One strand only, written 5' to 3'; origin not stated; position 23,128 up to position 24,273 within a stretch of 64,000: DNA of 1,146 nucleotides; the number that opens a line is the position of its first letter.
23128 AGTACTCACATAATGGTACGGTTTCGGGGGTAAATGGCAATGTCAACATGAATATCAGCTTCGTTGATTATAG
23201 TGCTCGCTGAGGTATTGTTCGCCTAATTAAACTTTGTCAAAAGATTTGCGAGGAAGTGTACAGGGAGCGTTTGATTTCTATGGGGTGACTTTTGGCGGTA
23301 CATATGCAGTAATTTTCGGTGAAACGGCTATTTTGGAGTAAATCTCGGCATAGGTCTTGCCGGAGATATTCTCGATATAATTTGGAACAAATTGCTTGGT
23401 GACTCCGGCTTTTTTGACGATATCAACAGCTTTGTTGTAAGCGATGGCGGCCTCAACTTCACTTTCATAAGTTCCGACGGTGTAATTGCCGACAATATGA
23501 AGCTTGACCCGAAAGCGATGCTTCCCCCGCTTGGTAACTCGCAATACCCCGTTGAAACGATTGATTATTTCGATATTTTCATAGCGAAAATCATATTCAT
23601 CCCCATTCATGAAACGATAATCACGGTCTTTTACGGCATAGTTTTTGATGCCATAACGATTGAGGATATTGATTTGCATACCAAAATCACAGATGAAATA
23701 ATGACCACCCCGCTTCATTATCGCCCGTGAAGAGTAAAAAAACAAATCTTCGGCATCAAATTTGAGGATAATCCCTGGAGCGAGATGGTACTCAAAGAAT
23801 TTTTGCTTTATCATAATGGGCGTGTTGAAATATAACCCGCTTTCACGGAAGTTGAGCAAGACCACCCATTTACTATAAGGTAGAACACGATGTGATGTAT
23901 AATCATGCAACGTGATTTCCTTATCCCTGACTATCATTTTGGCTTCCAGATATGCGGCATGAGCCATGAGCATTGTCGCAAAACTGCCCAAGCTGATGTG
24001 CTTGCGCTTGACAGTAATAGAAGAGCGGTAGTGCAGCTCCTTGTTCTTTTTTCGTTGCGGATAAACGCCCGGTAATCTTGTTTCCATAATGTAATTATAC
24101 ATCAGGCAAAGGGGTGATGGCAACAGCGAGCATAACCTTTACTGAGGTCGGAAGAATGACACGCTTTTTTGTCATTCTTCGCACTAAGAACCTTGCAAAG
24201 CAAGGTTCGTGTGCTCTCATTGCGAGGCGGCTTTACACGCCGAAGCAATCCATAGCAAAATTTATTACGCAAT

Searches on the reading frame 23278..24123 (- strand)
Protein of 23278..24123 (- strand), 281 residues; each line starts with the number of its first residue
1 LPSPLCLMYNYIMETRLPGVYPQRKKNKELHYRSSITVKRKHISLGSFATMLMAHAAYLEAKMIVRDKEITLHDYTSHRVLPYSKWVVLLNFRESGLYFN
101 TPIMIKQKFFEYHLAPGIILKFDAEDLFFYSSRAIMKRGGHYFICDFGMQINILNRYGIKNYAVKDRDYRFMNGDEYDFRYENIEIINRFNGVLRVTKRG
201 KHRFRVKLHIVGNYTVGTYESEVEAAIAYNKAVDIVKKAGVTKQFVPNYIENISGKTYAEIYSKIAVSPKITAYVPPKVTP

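Call 3: search_protein_families(library=pfam, proteins=[window:23278-24123:-], max_evalue=0.01)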
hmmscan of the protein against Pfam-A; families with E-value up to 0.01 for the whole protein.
window:23278-24123:- (281 aa): 0 families

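Call 5: search_protein_families(library=ncbifam, proteins=[window:23278-24123:-], max_evalue=0.1)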
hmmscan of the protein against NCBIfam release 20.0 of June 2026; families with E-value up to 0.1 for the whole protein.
window:23278-24123:- (281 aa): 1 family
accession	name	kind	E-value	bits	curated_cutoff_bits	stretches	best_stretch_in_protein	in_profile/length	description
NF047675.1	TeichurnBiosyTuaE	equivalog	0.025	13.6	400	1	105-168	321-385/488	teichuronic acid biosynthesis protein TuaE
